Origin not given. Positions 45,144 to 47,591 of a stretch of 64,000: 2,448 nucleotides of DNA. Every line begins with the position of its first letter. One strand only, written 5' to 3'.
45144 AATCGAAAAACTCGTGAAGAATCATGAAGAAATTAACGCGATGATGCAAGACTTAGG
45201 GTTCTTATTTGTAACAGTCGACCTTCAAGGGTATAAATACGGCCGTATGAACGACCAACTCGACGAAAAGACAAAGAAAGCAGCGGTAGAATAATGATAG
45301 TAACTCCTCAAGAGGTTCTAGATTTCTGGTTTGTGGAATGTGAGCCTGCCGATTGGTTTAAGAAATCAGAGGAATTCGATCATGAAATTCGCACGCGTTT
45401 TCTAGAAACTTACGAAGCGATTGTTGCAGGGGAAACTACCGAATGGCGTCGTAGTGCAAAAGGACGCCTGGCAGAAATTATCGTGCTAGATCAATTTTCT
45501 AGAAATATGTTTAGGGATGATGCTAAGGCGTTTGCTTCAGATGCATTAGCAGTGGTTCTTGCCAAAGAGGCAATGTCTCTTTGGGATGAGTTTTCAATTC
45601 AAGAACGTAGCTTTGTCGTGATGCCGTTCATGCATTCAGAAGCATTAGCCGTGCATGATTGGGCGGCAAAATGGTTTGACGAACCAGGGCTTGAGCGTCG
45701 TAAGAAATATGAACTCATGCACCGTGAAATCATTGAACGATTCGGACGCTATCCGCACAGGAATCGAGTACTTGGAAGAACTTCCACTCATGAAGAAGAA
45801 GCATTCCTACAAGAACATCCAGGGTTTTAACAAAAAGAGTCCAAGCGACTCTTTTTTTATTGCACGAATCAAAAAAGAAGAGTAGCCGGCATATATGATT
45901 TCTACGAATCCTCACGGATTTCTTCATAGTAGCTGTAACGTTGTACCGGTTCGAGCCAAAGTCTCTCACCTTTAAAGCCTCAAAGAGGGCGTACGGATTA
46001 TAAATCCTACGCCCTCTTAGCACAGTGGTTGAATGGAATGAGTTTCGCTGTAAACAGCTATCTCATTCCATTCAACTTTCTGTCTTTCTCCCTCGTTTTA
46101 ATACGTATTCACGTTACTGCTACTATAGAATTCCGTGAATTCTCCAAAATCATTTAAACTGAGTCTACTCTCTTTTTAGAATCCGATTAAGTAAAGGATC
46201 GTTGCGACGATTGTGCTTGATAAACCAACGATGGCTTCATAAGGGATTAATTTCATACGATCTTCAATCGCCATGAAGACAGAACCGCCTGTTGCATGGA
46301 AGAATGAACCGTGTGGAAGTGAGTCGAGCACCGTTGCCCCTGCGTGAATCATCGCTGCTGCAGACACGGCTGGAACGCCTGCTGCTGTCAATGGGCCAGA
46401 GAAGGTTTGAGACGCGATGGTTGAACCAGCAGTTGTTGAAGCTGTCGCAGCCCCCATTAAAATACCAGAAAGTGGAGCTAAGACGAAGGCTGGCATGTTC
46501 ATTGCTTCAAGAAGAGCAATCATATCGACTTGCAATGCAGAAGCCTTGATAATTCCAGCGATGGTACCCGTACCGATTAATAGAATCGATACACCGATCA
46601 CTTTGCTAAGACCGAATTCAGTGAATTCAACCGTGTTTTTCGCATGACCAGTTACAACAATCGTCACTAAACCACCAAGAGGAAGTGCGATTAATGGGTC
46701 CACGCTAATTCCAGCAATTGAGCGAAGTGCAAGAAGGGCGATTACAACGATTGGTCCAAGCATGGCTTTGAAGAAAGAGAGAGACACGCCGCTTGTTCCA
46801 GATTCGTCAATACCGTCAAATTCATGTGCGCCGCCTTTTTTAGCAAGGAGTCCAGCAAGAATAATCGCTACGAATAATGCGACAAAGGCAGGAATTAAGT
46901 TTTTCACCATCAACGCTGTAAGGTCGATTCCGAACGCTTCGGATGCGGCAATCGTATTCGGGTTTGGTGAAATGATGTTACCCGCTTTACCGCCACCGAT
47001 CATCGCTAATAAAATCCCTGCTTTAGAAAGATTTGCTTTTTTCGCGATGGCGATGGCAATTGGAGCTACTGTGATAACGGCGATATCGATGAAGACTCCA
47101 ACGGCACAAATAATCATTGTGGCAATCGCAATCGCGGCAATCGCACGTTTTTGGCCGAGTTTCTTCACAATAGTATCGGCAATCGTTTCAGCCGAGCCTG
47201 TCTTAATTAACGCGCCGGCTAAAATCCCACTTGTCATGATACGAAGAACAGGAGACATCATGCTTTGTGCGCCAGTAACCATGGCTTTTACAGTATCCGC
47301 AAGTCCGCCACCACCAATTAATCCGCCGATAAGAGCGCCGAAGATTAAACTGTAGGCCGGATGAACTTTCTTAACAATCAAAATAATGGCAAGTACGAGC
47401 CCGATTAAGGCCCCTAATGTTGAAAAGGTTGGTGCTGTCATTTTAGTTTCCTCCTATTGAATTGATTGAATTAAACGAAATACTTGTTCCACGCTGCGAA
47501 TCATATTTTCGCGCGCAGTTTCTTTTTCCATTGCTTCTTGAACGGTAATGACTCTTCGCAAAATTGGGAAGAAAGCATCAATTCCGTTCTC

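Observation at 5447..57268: A modular family of palindromic MITE-like repeats, at least eight copies in 64 kb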

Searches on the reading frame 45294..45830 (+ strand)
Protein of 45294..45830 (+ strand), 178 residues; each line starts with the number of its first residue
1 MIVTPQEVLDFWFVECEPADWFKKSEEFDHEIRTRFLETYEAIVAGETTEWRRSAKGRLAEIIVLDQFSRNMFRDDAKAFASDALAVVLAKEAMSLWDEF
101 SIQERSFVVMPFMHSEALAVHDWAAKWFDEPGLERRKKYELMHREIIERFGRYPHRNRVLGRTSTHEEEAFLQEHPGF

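Call 72: search_protein_families(library=pfam, proteins=[window:45294-45830:+], max_evalue=0.00001)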
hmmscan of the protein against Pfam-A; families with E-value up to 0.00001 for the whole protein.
window:45294-45830:+ (178 aa): 1 family
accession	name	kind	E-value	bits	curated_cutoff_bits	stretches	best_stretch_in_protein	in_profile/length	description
PF06041.17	DUF924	-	2e-57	194.7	27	1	8-174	1-178/180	Bacterial protein of unknown function (DUF924)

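Call 84: find_encoding_contigs(protein=window:45294-45830:+, flank=1500, max_places=10)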
Protein window:45294-45830:+ (178 aa): 7 contigs read that carry it; 6 places shown.
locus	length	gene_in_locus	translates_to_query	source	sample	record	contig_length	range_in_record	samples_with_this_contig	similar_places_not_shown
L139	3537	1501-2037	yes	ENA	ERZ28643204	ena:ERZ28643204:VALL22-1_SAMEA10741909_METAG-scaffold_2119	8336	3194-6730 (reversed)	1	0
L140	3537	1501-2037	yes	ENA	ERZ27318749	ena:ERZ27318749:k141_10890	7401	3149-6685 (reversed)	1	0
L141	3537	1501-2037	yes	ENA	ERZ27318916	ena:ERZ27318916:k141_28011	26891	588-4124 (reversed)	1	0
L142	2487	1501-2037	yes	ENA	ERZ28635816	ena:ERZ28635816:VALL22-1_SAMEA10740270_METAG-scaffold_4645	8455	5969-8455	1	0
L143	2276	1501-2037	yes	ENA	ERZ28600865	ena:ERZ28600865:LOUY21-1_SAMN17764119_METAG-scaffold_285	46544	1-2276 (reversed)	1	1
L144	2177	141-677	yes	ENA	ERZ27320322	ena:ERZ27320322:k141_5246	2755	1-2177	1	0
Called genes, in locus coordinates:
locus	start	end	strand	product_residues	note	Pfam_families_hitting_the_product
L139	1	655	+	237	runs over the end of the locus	PF13545:HTH_Crp_2, PF00325:Crp (weak)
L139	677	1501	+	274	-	PF02540:NAD_synthase (weak)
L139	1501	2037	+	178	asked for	PF06041:DUF924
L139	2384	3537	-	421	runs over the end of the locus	PF02447:GntP_permease, PF13726:Na_H_antiport_2 (weak)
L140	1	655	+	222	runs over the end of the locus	PF13545:HTH_Crp_2, PF00325:Crp (weak)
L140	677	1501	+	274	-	PF02540:NAD_synthase (weak)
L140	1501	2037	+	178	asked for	PF06041:DUF924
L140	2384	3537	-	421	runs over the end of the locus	PF02447:GntP_permease, PF13726:Na_H_antiport_2 (weak)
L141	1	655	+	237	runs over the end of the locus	PF13545:HTH_Crp_2, PF00325:Crp (weak)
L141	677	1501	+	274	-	PF02540:NAD_synthase (weak)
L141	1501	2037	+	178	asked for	PF06041:DUF924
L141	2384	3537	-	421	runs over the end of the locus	PF02447:GntP_permease, PF13726:Na_H_antiport_2 (weak)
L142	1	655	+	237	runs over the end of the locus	PF13545:HTH_Crp_2, PF00325:Crp (weak)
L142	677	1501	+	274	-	PF02540:NAD_synthase (weak)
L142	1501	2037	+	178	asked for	PF06041:DUF924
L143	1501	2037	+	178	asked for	PF06041:DUF924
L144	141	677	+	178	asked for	PF06041:DUF924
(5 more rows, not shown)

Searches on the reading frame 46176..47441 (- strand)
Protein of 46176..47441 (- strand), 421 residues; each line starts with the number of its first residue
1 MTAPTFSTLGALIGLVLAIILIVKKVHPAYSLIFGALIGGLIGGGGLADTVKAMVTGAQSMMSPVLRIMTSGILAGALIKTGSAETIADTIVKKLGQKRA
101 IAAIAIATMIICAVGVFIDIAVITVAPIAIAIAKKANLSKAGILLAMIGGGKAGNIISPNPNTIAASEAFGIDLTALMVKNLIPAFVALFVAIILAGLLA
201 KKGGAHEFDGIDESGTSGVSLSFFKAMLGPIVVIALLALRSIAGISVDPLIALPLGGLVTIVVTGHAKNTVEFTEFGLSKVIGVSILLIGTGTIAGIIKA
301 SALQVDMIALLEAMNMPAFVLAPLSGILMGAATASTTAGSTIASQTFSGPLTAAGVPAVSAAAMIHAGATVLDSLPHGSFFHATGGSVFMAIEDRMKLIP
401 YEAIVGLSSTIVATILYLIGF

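Call 72: search_protein_families(library=pfam, proteins=[window:46176-47441:-], max_evalue=0.00001)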
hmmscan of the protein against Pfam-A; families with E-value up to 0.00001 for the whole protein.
window:46176-47441:- (421 aa): 2 families
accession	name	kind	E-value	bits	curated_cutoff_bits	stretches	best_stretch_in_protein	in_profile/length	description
PF02447.22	GntP_permease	-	3.2e-16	59.5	22.5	1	9-379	4-400/440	GntP family permease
PF13726.12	Na_H_antiport_2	-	9.8e-07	29.3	29.8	1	12-94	4-86/87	Na+-H+ antiporter family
